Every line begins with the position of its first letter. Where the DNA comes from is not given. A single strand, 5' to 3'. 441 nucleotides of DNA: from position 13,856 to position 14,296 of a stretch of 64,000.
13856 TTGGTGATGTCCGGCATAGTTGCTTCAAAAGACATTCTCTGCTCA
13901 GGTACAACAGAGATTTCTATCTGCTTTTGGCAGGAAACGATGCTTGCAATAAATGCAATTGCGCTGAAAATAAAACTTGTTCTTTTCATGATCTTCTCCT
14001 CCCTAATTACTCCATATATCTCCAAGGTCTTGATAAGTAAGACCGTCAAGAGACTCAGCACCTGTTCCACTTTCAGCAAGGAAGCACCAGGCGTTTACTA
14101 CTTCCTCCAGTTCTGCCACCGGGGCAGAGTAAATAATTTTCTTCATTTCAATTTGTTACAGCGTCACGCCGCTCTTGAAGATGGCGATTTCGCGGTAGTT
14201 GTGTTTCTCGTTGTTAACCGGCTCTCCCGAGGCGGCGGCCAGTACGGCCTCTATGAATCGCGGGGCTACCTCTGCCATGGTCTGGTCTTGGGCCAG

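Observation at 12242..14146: Unannotated YxxP small-peptide family, each ORF sitting directly ahead of a fimbrillin-like lipoprotein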

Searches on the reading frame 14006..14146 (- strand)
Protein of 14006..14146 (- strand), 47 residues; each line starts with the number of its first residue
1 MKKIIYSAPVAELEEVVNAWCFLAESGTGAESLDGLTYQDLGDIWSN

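Call 6: search_protein_families(library=pfam, proteins=[window:14006-14146:-], max_evalue=10)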
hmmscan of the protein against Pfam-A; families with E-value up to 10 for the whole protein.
seq(47 aa): 0 families

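Call 7: search_protein_families(library=ncbifam, proteins=[window:14006-14146:-], max_evalue=10)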
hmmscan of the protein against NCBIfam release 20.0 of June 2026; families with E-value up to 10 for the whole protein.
seq(47 aa): 0 families

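Call 12: find_homologous_proteins(query=window:14006-14146:-, max_evalue=10)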
Query seq(47 aa) (47 aa): 1 proteins with E <= 10 among 1 candidates.
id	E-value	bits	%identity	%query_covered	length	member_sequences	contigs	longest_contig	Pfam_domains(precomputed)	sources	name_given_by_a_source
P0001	7.3e-1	28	56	83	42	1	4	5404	-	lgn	-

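Call 14: find_encoding_contigs(protein=P0001, flank=5000, max_places=6)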
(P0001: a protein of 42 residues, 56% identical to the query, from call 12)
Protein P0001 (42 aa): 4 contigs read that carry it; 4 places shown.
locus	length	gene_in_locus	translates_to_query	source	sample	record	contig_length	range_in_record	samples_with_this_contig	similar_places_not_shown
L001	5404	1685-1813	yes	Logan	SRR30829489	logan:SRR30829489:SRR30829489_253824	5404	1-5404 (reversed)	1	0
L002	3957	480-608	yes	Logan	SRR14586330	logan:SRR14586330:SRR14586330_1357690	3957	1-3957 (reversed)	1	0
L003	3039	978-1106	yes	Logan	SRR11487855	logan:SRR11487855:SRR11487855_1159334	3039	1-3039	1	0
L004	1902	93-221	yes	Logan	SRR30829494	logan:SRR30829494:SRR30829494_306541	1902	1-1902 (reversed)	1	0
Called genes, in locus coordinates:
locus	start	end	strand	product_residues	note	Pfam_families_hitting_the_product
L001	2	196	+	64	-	?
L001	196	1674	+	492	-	PF04295:GD_AH_second, PF20629:GD_AH_C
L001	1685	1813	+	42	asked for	-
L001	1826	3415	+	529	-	-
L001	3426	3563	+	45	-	-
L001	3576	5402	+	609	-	?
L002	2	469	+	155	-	?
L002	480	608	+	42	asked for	-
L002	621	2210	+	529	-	-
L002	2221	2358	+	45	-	-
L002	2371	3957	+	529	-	?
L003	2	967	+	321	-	?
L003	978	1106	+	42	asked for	-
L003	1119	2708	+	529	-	-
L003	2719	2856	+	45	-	-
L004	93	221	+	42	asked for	-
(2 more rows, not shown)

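Call 19: find_homologous_proteins(query=A3, max_evalue=10)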
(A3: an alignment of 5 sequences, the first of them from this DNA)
Query A3 (5 sequences) (47 aa, profile of the alignment): 6 proteins with E <= 10 among 11 candidates.
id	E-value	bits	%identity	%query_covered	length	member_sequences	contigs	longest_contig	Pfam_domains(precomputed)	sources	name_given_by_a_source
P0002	6.5e-22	95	31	74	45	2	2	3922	-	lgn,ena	-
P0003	1.7e-21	94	34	74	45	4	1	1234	-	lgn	-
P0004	4.1e-17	80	29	74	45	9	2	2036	-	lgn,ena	-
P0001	6.7e-13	66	56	83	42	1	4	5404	-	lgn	-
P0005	5.0e-12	64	-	-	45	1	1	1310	-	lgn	-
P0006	1.6e-2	33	-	-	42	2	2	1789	-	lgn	-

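Call 30: search_protein_representatives(alignment_id=A4)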
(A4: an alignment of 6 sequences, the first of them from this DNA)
Query: 6 sequences, 44 profile positions. Proteins with E-value up to 0.001 (for the whole library): 10; up to 1e-10: 1; up to 1e-30: 0. The best 10 are listed.
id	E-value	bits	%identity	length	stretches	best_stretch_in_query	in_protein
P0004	1.9e-21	92.4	-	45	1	1-44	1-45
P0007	2.0e-10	57.1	-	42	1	1-44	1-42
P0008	2.3e-09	53.7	-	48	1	1-44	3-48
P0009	5.0e-08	49.4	-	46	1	1-44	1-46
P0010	7.9e-08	48.8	-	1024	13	9-23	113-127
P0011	2.1e-07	47.4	-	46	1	1-44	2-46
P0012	4.3e-06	43.2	-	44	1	1-44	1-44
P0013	5.7e-06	42.8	-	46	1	1-43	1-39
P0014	6.1e-05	39.5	-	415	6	4-19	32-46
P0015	2.0e-04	37.9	-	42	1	1-44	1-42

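Call 32: find_encoding_contigs(protein=P0009, flank=5000, max_places=5)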
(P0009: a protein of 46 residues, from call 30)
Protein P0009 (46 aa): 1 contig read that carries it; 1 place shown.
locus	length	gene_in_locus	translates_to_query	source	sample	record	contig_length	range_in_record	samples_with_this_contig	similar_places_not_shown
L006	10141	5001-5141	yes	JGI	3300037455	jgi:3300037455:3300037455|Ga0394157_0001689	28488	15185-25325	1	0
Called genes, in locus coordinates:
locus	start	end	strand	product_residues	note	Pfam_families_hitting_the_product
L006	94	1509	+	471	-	PF02614:UxaC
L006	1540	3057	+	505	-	PF04295:GD_AH_second, PF20629:GD_AH_C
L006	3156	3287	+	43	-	-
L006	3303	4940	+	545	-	-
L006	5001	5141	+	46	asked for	-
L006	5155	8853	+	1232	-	-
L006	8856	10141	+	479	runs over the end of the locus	PF01232:Mannitol_dh, PF08125:Mannitol_dh_C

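Call 33: find_encoding_contigs(protein=P0015, flank=5000, max_places=5)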
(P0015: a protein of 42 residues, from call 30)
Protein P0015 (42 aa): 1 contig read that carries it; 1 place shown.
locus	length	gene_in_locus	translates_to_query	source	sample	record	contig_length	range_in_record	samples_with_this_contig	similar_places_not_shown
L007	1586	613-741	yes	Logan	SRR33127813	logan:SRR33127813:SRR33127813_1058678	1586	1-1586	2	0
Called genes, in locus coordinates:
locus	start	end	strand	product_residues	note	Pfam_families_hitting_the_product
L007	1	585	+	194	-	?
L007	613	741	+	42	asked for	-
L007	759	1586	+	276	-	?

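Call 34: find_encoding_contigs(protein=P0012, flank=5000, max_places=5)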
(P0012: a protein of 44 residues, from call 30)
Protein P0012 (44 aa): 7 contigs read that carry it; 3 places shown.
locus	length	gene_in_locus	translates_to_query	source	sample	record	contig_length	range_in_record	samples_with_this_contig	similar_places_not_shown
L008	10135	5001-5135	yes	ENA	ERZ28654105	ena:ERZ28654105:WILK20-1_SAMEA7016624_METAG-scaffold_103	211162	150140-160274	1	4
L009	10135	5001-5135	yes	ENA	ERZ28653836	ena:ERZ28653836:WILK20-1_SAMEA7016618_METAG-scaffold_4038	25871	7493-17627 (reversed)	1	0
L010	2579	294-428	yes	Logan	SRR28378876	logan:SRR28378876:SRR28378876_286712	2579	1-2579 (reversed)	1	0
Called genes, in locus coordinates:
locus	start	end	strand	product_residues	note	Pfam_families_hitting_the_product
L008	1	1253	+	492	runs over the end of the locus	PF04295:GD_AH_second, PF20629:GD_AH_C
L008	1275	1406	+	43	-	-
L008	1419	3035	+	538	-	-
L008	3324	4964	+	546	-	-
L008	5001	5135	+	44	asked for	-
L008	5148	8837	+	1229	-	PF00544:Pectate_lyase_4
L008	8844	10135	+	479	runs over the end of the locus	PF01232:Mannitol_dh, PF08125:Mannitol_dh_C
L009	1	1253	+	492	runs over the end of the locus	PF04295:GD_AH_second, PF20629:GD_AH_C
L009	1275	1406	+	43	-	-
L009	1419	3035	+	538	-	-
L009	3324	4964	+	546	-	-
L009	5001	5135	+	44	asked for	-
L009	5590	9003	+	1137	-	-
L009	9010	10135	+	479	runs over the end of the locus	PF01232:Mannitol_dh, PF08125:Mannitol_dh_C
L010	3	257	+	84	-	?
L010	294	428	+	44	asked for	-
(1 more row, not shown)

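Call 35: find_encoding_contigs(protein=P0011, flank=5000, max_places=5)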
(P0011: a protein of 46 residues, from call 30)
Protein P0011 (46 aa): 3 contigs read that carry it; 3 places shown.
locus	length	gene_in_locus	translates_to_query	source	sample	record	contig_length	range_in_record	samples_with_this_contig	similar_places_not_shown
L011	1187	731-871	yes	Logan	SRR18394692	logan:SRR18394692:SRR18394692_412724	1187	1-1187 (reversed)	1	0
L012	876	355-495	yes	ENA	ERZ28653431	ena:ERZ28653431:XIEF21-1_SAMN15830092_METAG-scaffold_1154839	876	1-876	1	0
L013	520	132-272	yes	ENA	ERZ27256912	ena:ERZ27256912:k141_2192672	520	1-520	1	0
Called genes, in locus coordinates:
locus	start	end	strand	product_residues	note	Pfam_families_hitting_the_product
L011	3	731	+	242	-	?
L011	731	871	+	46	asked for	-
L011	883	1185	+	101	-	?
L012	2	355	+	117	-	?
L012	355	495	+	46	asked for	-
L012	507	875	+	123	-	?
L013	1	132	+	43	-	?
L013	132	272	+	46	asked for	-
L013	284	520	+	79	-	?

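Call 36: find_encoding_contigs(protein=P0008, flank=5000, max_places=5)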
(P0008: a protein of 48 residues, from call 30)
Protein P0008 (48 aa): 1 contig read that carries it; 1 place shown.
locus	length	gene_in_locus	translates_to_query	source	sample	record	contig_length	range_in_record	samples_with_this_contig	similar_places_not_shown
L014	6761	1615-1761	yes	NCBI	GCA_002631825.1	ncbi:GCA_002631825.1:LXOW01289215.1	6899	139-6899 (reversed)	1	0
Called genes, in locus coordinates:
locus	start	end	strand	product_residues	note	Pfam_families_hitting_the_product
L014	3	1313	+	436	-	?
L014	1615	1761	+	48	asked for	-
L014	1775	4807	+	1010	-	-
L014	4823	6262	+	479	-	PF01232:Mannitol_dh, PF08125:Mannitol_dh_C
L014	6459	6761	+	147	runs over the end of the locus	?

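Call 54: find_homologous_proteins(query=A6, max_evalue=10)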
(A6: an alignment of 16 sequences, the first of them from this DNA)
Query A6 (16 sequences) (47 aa, profile of the alignment): 71 proteins with E <= 10 among 803 candidates.
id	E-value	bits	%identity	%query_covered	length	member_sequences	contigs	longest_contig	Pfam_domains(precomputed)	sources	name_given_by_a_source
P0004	1.1e-15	75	-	-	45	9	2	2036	-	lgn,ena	-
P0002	2.6e-15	74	-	-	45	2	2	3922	-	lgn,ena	-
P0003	3.8e-15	73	-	-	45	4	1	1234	-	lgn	-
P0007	6.9e-15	72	64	23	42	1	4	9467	-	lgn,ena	-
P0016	8.9e-15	72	50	89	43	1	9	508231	-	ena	-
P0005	3.7e-14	70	-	-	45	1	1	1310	-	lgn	-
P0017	1.1e-13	69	32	83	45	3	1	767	-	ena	-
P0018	1.5e-13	68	35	74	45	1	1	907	-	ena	-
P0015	3.1e-13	67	46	55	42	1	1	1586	-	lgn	-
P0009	4.2e-13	67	28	81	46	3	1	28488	-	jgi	jgi:hypothetical protein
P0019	1.1e-12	65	59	62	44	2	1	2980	-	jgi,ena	-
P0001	1.2e-12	65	56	83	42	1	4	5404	-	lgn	-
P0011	1.7e-12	65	-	-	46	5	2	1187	-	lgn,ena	-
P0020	2.0e-12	64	-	-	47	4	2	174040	-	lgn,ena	-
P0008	3.0e-12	64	34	62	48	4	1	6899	-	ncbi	-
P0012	8.8e-11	59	31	74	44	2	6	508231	-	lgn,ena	-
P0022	2.1e-10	58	-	-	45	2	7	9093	-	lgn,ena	-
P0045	2.2e-5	42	-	-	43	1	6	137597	-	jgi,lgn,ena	-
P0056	5.2e-4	38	-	-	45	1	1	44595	-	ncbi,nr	ncbi:MAG: hypothetical protein J5759_06100 [Bacteroidales bacterium]|nr:hypothetical protein [Bacter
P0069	1.8e-2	33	-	-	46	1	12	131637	-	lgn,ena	-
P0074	8.1e-1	27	-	-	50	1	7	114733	-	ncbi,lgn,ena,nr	ncbi:MAG: hypothetical protein J6S97_07880 [Bacteroidales bacterium]|nr:hypothetical protein [Bacter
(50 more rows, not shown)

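Call 56: find_encoding_contigs(protein=P0045, flank=6000, max_places=4)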
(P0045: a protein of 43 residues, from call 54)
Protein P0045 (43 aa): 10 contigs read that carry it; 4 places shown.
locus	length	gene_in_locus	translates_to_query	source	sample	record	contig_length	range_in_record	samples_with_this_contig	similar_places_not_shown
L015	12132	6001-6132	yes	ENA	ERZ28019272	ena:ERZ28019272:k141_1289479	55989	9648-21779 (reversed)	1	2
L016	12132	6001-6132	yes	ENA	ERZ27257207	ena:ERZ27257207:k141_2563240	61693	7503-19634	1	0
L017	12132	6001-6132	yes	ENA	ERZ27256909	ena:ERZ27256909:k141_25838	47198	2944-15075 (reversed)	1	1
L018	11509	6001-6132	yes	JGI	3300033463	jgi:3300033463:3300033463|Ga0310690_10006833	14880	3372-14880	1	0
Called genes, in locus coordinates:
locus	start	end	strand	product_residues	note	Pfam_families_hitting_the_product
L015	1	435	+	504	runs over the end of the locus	PF13004:BACON, PF19190:BACON_2 (weak), PF13004:BACON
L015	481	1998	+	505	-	PF19190:BACON_2 (faint), PF13004:BACON (faint)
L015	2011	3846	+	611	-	-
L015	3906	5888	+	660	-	PF00704:Glyco_hydro_18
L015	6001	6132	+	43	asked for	-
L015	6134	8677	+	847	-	-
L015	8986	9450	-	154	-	PF01381:HTH_3 (weak)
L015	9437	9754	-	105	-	-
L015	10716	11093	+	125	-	-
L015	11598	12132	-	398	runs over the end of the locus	PF12833:HTH_18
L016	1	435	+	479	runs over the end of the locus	PF13004:BACON, PF19190:BACON_2 (weak), PF13004:BACON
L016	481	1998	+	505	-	PF19190:BACON_2 (faint), PF13004:BACON (faint)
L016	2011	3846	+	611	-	-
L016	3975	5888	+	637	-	PF00704:Glyco_hydro_18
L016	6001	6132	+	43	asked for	-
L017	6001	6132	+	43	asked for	-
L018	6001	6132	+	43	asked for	-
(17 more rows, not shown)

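Call 57: find_encoding_contigs(protein=P0074, flank=6000, max_places=3)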
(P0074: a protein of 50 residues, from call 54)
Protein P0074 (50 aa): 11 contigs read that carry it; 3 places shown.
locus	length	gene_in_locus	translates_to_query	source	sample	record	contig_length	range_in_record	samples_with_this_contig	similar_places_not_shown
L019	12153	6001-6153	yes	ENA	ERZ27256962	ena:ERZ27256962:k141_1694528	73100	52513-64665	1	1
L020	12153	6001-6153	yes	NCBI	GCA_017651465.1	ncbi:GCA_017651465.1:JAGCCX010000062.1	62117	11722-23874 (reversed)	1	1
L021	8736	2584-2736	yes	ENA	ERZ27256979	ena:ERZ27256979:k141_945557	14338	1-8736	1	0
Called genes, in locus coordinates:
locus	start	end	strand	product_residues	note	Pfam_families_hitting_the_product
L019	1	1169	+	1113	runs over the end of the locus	PF00041:fn3 (faint), PF16318:DUF4957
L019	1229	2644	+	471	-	PF02614:UxaC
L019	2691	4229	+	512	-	PF04295:GD_AH_second, PF20629:GD_AH_C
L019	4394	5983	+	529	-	PF13004:BACON (weak)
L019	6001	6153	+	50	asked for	-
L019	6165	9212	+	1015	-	PF00544:Pectate_lyase_4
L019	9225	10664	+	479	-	PF01232:Mannitol_dh, PF08125:Mannitol_dh_C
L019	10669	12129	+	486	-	PF00083:Sugar_tr (weak), PF07690:MFS_1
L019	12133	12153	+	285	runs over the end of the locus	PF16153:DUF4861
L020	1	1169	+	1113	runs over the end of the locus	PF00041:fn3 (faint), PF16318:DUF4957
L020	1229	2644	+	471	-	PF02614:UxaC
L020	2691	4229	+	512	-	PF04295:GD_AH_second, PF20629:GD_AH_C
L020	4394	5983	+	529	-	PF13004:BACON (weak)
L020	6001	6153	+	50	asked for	-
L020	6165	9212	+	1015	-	PF00544:Pectate_lyase_4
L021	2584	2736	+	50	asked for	-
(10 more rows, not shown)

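Call 58: find_encoding_contigs(protein=P0069, flank=6000, max_places=3)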
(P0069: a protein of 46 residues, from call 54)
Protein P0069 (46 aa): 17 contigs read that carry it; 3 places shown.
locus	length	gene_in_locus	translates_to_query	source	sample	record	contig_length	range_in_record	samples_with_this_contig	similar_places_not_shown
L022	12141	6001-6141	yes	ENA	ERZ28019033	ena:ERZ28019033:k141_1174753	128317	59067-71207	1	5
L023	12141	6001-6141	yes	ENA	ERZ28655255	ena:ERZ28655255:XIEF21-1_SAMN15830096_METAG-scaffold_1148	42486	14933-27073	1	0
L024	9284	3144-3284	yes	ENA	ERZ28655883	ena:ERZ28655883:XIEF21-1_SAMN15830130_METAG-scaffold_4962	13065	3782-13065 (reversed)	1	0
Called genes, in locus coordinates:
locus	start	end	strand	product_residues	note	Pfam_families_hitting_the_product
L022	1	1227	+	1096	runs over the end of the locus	PF00041:fn3 (faint), PF04151:PPC (faint), PF16318:DUF4957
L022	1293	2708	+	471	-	PF02614:UxaC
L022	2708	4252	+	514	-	PF04295:GD_AH_second, PF20629:GD_AH_C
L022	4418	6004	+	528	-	-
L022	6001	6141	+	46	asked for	-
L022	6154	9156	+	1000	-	PF00544:Pectate_lyase_4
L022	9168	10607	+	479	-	PF01232:Mannitol_dh, PF08125:Mannitol_dh_C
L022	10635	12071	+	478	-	PF00083:Sugar_tr, PF07690:MFS_1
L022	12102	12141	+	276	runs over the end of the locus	PF16153:DUF4861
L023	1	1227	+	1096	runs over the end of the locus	PF00041:fn3 (faint), PF04151:PPC (faint), PF16318:DUF4957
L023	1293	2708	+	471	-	PF02614:UxaC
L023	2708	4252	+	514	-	PF04295:GD_AH_second, PF20629:GD_AH_C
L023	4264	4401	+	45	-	-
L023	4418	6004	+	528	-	-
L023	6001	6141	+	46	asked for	-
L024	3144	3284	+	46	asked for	-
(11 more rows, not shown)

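Call 74: find_encoding_contigs(protein=P0056, flank=6000, max_places=2)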
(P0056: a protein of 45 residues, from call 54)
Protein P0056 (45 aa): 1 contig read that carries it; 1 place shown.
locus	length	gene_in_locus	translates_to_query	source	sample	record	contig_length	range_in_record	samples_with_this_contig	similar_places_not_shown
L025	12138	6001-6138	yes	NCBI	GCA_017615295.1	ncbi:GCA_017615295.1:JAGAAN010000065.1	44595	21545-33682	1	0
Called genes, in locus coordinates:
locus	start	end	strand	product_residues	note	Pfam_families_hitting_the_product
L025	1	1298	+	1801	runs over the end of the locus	PF00041:fn3 (faint), PF16318:DUF4957, PF17161:DUF5123 (weak), PF16318:DUF4957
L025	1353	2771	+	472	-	PF02614:UxaC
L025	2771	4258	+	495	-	PF04295:GD_AH_second, PF20629:GD_AH_C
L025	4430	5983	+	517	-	-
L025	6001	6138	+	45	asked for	-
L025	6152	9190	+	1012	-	PF00544:Pectate_lyase_4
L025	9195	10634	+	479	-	PF01232:Mannitol_dh, PF08125:Mannitol_dh_C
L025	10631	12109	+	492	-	PF00083:Sugar_tr (weak), PF07690:MFS_1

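Call 75: find_encoding_contigs(protein=P0022, flank=6000, max_places=3)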
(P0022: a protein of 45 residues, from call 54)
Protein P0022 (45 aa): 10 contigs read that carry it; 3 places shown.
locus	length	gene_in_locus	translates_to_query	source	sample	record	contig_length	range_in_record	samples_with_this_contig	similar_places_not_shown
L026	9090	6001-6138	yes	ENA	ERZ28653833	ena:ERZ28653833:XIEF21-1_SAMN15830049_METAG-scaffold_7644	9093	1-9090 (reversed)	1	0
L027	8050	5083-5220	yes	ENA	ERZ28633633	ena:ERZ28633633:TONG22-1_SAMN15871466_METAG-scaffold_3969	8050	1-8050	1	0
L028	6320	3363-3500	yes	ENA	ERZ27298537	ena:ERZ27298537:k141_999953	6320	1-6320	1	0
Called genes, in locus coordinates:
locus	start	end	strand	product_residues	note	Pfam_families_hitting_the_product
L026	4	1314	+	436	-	PF17161:DUF5123 (weak)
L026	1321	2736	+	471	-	PF02614:UxaC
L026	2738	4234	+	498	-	PF08666:SAF (faint), PF04295:GD_AH_second, PF20629:GD_AH_C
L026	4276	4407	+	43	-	-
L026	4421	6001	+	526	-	PF13004:BACON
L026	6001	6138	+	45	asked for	-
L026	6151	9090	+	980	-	?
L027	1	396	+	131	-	?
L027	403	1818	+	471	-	PF02614:UxaC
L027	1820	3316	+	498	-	PF08666:SAF (faint), PF04295:GD_AH_second, PF20629:GD_AH_C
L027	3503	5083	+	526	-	PF13004:BACON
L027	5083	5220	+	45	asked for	-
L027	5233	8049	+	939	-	?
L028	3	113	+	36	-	?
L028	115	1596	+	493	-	PF04295:GD_AH_second, PF20629:GD_AH_C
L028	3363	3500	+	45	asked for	-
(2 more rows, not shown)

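Call 89: find_related_loci(query=A10, collection=metagenome_contigs, flank=4000)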
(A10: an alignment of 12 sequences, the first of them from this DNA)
Query A10 (47 aa) in metagenome_contigs; peptide patterns used: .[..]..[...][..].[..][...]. (x = any residue, [..] = any of these).
18 stretches matched a pattern; 5 encode a relative of the query (tblastn E <= 1e-3); 5 distinct loci.
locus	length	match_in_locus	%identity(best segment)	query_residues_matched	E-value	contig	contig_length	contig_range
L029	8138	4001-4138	74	1-46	1e-20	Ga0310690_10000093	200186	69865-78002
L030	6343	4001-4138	74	1-46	1e-20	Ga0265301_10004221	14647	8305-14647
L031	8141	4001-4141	66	1-46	3e-15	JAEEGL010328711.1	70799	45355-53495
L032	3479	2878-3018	66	1-46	3e-15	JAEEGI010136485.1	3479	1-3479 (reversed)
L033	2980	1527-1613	59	1-29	1e-6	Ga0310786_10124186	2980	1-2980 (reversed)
